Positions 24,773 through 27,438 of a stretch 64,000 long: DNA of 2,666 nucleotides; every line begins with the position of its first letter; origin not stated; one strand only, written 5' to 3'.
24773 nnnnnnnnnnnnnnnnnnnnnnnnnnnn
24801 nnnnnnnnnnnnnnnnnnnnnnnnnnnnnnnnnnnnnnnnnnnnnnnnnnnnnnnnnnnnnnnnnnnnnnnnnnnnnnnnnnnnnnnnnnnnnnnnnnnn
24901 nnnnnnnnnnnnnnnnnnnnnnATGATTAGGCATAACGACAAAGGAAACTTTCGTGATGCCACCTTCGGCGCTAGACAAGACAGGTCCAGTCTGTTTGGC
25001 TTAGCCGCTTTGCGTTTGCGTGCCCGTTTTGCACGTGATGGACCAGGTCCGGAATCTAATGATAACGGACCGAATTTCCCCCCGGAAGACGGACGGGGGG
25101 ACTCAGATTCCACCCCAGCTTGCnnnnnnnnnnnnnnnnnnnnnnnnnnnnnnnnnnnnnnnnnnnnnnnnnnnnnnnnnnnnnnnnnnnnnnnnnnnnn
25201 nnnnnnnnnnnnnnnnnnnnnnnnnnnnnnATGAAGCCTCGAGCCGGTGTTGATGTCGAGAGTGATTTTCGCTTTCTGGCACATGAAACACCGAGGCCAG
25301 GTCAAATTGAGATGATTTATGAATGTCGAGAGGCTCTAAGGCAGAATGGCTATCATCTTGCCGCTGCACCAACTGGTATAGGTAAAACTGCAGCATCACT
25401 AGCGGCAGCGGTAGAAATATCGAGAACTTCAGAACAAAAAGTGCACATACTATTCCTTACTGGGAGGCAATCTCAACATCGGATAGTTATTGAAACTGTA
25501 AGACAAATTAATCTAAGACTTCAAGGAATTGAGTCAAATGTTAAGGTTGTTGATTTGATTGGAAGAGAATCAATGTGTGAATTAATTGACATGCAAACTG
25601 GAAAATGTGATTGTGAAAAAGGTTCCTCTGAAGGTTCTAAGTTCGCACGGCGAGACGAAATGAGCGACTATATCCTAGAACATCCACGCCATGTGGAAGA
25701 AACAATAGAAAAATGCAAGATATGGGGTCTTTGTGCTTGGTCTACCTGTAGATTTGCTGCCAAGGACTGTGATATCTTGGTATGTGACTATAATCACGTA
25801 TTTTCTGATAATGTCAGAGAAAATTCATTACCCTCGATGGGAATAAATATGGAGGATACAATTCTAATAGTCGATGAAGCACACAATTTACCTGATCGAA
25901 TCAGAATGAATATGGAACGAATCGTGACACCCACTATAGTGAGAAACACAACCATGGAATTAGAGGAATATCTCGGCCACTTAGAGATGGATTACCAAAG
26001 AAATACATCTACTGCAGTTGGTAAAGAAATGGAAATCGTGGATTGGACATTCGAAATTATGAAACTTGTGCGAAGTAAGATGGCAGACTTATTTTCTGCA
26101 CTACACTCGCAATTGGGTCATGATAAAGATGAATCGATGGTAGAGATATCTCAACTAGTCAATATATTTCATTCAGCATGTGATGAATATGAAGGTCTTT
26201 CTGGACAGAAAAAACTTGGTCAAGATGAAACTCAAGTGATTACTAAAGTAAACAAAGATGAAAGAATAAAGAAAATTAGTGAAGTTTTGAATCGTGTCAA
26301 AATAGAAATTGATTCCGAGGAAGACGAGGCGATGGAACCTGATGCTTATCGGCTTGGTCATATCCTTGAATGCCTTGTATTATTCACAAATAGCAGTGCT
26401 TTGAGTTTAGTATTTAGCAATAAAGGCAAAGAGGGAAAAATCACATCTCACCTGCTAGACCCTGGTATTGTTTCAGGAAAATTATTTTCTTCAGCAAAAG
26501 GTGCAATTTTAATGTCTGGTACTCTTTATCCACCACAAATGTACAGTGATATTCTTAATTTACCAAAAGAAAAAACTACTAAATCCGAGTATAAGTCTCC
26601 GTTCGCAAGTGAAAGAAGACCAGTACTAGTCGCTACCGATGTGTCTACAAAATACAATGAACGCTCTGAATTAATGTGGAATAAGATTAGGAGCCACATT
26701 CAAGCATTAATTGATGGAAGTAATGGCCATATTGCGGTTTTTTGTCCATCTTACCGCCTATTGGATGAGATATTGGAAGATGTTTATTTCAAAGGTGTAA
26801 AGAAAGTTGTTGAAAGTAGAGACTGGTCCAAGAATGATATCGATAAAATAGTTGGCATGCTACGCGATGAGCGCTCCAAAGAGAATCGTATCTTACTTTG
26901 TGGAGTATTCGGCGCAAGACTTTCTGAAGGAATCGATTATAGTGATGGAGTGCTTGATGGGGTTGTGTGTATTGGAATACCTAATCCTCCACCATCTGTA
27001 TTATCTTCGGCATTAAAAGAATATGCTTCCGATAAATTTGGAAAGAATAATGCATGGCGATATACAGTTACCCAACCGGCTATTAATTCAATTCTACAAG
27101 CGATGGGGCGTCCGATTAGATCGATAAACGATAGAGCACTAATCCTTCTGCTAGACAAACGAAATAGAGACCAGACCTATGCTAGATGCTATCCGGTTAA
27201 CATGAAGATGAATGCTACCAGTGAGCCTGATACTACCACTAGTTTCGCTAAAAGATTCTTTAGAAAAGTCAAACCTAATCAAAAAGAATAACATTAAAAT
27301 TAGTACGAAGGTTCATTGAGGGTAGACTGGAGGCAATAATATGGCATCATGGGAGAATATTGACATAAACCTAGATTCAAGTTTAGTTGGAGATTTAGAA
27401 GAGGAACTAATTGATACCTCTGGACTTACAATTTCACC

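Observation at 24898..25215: About 300-nt GC-rich, multi-hairpin RNA candidate that lacks SRP and RNase P hallmarks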

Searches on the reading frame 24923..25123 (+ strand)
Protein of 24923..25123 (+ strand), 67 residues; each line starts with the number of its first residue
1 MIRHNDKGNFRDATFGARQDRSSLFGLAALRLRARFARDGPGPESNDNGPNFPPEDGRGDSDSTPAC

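Call 21: find_homologous_proteins(query=window:24923-25123:+, max_evalue=0.01)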
Query seq(67 aa) (67 aa): 27 proteins with E <= 0.01 among 31 candidates.
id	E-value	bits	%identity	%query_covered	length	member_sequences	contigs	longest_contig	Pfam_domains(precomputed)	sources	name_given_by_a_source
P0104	3.0e-33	131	91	100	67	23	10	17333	-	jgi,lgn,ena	jgi:hypothetical protein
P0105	3.4e-32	127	90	100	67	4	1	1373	-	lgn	-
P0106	6.0e-32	126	90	100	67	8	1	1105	-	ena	-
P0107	1.7e-30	122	87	100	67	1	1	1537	-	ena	-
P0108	4.7e-30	121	87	100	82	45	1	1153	-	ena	-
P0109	1.2e-28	116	84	100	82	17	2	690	-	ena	-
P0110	6.4e-26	107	78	100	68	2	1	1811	-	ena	-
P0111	2.4e-25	106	78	100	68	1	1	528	-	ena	-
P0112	6.0e-24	101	75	100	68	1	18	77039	-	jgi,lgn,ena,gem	jgi:hypothetical protein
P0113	4.1e-19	86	81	79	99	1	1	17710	-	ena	-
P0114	4.9e-14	70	58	100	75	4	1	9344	-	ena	-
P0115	1.4e-12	65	58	100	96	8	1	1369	-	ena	-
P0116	1.8e-12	65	57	100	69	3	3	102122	-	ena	-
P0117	2.8e-12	64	57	100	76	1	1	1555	-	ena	-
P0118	1.2e-11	62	84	57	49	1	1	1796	-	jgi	jgi:hypothetical protein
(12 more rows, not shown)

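Call 23: find_related_loci(query=A2, collection=metagenome_contigs, flank=2500)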
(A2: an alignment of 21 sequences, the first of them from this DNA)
Query A2 (67 aa) in metagenome_contigs; peptide patterns used: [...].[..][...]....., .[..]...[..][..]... (x = any residue, [..] = any of these).
600 stretches matched a pattern (row limit reached: there are more); 61 encode a relative of the query (tblastn E <= 1e-3); 61 distinct loci.
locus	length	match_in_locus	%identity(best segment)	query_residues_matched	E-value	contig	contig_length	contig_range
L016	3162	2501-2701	93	1-67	3e-37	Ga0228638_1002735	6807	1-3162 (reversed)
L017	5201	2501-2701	90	1-67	2e-36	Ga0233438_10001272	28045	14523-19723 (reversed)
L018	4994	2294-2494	93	1-67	6e-37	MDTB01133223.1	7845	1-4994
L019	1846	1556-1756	90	1-67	1e-36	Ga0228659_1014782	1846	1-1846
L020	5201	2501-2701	90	1-67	2e-36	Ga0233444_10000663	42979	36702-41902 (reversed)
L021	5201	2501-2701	91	1-67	3e-36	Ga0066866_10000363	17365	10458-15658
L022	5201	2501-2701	90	1-67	2e-36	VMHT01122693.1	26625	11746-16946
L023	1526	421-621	88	1-67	4e-35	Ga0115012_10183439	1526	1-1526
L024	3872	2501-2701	87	1-67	1e-34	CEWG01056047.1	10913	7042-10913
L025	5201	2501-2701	87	1-67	1e-34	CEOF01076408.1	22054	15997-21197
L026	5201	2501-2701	58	1-67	1e-17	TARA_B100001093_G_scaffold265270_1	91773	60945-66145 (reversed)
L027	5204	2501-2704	75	1-67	2e-17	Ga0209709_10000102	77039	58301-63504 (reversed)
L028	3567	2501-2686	55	1-67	3e-17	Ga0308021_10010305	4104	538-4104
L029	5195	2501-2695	55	1-66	4e-17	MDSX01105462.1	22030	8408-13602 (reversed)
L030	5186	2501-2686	55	1-67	1e-16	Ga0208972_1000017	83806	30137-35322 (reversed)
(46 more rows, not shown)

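Call 44: search_protein_families(library=ncbifam, proteins=[window:24923-25123:+], max_evalue=1)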
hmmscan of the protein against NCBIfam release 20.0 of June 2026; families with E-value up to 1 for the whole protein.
seq(67 aa): 0 families

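Call 45: search_protein_families(library=pfam, alignment_id=A2, max_evalue=1)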
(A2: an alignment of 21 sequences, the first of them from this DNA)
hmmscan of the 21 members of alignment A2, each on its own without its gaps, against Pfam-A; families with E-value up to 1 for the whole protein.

A. member 1, seq(67 aa): 0 families

B. families by the number of members that match (of 21 scanned): 0 families
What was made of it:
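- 24923..25126 (+): Small ORF of 67 aa plus stop: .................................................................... No Pfam or NCBIfam family (calls 44, 45).
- Tried and rejected: Pfam and NCBIfam gave nothing for the peptide (calls 44, 45).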

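Call 55: predict_structure(alignment_id=A4)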
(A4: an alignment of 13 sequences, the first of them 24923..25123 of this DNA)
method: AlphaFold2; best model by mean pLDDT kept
length: 67 residues; sequences in the alignment: 13
mean_pLDDT: 56.6   pTM: 0.20
mean pLDDT of the five models: 56.6, 56.3, 55.6, 55.2, 54.7
residues with pLDDT >= 90: 0; 70-90: 0; 50-70: 59; < 50: 8
segments of 3 or more residues with pLDDT < 50: none
pLDDT, mean of each block of 10 residues (from residue 1): 53 57 60 58 50 60 58
secondary structure, 60 per line:
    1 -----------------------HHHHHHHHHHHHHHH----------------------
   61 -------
elements in order: H24-38
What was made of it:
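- The AlphaFold model has low confidence (pLDDT 56.6, one helix) (call 55). The peptide is predicted mostly disordered (call 55).
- Tried and rejected: AlphaFold on a 13-sequence alignment gave pLDDT 56.6 and a single helix, so no fold search was run (call 55).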

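Call 56: search_protein_representatives(alignment_id=A4)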
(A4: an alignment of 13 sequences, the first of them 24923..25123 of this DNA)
Query: 13 sequences, 63 profile positions. Proteins with E-value up to 0.001 (for the whole library): 20; up to 1e-10: 10; up to 1e-30: 1. The best 20 are listed.
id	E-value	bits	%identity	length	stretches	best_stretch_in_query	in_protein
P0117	4.0e-32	126.4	-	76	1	1-63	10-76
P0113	8.5e-19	83.7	-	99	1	1-53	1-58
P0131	1.5e-17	79.7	-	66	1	1-63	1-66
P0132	1.6e-17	79.6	-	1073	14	30-63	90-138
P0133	8.1e-13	64.6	-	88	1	1-63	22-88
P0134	1.3e-12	63.9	-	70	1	1-63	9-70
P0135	2.1e-12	63.2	-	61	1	1-63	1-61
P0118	7.3e-12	61.5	-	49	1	30-63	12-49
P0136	7.3e-12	61.5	-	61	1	1-63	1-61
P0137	2.4e-11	59.8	-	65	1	1-58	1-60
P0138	1.5e-09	54.1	-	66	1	1-63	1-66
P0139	3.7e-09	52.8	-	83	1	1-48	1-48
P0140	1.3e-08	51.0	-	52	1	1-50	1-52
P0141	1.7e-07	47.5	-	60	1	1-63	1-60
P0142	4.0e-07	46.3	-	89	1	1-56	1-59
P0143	1.1e-06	44.9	-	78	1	1-63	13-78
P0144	4.3e-06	43.0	-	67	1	3-63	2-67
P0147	7.4e-05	39.0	-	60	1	1-63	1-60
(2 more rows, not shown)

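Call 58: find_encoding_contigs(protein=P0144, flank=2500, max_places=2)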
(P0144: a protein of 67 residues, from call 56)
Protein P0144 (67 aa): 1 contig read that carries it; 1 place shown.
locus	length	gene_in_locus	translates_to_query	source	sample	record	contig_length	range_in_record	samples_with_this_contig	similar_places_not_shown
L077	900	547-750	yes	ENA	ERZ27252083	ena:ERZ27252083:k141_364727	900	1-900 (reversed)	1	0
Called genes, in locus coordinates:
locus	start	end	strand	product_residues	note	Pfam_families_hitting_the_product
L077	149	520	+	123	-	-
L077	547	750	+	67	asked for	-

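Call 59: find_encoding_contigs(protein=P0147, flank=2500, max_places=2)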
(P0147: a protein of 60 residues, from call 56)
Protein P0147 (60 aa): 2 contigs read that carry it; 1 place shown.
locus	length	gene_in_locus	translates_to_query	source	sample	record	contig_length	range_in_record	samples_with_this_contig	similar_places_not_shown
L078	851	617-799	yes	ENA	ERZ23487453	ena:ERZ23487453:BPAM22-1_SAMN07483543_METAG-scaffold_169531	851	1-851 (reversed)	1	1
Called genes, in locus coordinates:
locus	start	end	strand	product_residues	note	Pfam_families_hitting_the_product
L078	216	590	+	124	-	PF01402:RHH_1 (weak)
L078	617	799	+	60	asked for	-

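Call 60: find_encoding_contigs(protein=P0141, flank=2500, max_places=2)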
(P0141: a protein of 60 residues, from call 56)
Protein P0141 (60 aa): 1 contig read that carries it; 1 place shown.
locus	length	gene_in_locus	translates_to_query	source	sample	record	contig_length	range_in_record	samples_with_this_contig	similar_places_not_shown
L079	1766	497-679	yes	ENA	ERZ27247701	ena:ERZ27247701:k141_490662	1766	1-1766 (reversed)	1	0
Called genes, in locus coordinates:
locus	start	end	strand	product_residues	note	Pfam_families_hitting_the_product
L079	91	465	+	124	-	PF01402:RHH_1 (weak)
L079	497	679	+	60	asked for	-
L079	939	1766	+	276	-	?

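Call 61: find_encoding_contigs(protein=P0143, flank=2500, max_places=2)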
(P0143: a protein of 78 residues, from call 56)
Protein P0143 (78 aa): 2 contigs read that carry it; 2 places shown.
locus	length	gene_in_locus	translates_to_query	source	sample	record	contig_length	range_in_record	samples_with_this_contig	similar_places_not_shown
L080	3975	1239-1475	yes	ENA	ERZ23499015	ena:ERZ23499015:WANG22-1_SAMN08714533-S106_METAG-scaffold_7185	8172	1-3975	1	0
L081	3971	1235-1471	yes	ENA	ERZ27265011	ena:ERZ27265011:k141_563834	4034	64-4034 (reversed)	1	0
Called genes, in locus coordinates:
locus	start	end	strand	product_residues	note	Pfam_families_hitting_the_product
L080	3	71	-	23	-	?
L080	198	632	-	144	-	-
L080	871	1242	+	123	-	PF01402:RHH_1 (weak)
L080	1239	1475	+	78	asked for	-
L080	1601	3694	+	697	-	PF00270:DEAD (faint), PF04851:ResIII, PF06733:DEAD_2, PF13307:Helicase_C_2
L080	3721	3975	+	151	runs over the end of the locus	-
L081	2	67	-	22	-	?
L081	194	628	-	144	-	-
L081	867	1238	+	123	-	PF01402:RHH_1 (weak)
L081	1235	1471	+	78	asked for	-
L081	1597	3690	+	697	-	PF00270:DEAD (faint), PF04851:ResIII, PF06733:DEAD_2, PF13307:Helicase_C_2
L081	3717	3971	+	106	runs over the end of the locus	?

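Call 62: find_encoding_contigs(protein=P0133, flank=2500, max_places=2)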
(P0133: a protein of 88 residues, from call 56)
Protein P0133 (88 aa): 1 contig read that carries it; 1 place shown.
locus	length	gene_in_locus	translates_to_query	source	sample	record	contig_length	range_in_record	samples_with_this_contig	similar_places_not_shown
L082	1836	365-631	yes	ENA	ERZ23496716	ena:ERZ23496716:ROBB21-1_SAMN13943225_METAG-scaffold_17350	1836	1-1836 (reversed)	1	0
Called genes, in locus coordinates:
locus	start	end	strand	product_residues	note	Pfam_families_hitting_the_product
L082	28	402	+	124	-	-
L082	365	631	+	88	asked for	-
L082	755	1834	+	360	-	?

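Call 78: find_related_loci(query=A4, collection=viral_contigs, flank=3000)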
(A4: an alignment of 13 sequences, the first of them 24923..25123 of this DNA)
Query A4 (67 aa) in viral_contigs; peptide patterns used: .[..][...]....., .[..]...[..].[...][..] (x = any residue, [..] = any of these).
63 stretches matched a pattern, but none encodes a relative of the query by tblastn (E <= 1e-3).

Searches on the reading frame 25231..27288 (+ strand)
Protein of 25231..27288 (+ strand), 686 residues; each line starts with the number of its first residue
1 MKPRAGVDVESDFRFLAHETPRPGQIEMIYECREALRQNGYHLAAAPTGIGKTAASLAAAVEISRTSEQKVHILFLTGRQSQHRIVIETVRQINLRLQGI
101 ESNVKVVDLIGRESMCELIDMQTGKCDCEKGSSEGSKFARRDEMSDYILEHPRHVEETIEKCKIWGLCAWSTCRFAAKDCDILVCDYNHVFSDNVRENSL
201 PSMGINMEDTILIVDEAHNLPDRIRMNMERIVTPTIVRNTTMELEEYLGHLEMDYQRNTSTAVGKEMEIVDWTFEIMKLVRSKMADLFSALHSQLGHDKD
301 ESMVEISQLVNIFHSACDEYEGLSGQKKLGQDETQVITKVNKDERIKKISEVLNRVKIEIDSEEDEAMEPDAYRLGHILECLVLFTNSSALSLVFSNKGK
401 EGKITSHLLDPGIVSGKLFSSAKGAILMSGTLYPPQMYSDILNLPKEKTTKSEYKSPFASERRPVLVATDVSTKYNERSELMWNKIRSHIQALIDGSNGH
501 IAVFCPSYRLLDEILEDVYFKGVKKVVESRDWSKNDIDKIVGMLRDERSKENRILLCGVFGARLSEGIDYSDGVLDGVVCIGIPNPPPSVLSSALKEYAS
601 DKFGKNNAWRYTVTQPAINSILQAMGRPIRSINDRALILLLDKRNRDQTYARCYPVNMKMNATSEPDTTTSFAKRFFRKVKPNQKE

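Call 9: find_related_loci(query=window:25231-27288:+, collection=genome_contigs, flank=4000)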
Query window:25231-27288:+ (686 aa) in genome_contigs; peptide patterns used: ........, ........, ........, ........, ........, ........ (x = any residue, [..] = any of these).
44 stretches matched a pattern; 9 encode a relative of the query (tblastn E <= 1e-3); 9 distinct loci.
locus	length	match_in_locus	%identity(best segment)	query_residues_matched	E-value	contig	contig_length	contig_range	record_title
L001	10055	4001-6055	92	1-685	0e+0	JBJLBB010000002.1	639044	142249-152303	MAG: Candidatus Poseidoniaceae archaeon isolate LRMED-012 MGIIa-LRMED-012-C2, whole genome shotgun sequence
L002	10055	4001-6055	92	1-685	0e+0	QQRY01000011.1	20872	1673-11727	MAG: Candidatus Poseidoniales archaeon isolate bin_137 U_43176-11, whole genome shotgun sequence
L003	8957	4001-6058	92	1-686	0e+0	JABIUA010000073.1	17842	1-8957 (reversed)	MAG: Methanobacteriota archaeon isolate SI072_bin37 k141_518422, whole genome shotgun sequence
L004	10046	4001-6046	83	1-682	0e+0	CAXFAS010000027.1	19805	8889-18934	MAG TPA_asm: uncultured euryarchaeote isolate ERR599092_binner12_Refined_81 genome assembly, contig: ERZ841394.3487, who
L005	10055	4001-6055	84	1-685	0e+0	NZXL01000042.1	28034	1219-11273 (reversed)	MAG: Methanobacteriota archaeon isolate NAT37 6570, whole genome shotgun sequence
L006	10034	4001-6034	64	6-680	0e+0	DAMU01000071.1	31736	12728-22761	MAG TPA_asm: Euryarchaeota archaeon UBA91 UBA91_contig_93630, whole genome shotgun sequence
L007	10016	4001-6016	64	10-680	0e+0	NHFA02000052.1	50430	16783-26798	MAG: Euryarchaeota archaeon TMED99 53233, whole genome shotgun sequence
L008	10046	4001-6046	59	13-680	0e+0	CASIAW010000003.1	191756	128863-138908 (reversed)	MAG: Candidatus Poseidoniaceae archaeon isolate FRAM_WSC20_S26_SRF_bin_100_1 genome assembly, contig: FRAM_WSC20_S26_SW_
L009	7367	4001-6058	59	12-680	0e+0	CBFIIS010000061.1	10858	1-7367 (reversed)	MAG: Candidatus Poseidoniaceae archaeon isolate Co_bin_798_indstr genome assembly, contig: Co_bin_798_indstr_c62, whole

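Call 10: search_protein_families(library=pfam, proteins=[window:25231-27288:+])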
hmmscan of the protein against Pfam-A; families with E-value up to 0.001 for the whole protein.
window:25231-27288:+ (686 aa): 5 families
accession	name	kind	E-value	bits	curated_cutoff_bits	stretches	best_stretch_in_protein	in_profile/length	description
PF13307.12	Helicase_C_2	-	1.4e-27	97.2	25.3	1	492-655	3-164/170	Helicase C-terminal domain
PF06733.21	DEAD_2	-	1.2e-13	51.5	21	1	101-226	25-161/172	DEAD_2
PF04851.21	ResIII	-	9.5e-10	39.1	22.5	1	20-231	3-146/164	Type III restriction enzyme, res subunit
PF06777.17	HBB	-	1.4e-09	38.3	30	1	366-477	83-190/190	Helical and beta-bridge domain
PF00270.35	DEAD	-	4e-06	27.1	26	0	38-81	13-56/167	DEAD/DEAH box helicase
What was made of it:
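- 25231..27291 (+): XPD/Rad3-type helicase gene, 686 aa. It is the downstream neighbour in every locus. Pfam DEAD_2, Helicase_C_2 and HBB (call 10).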
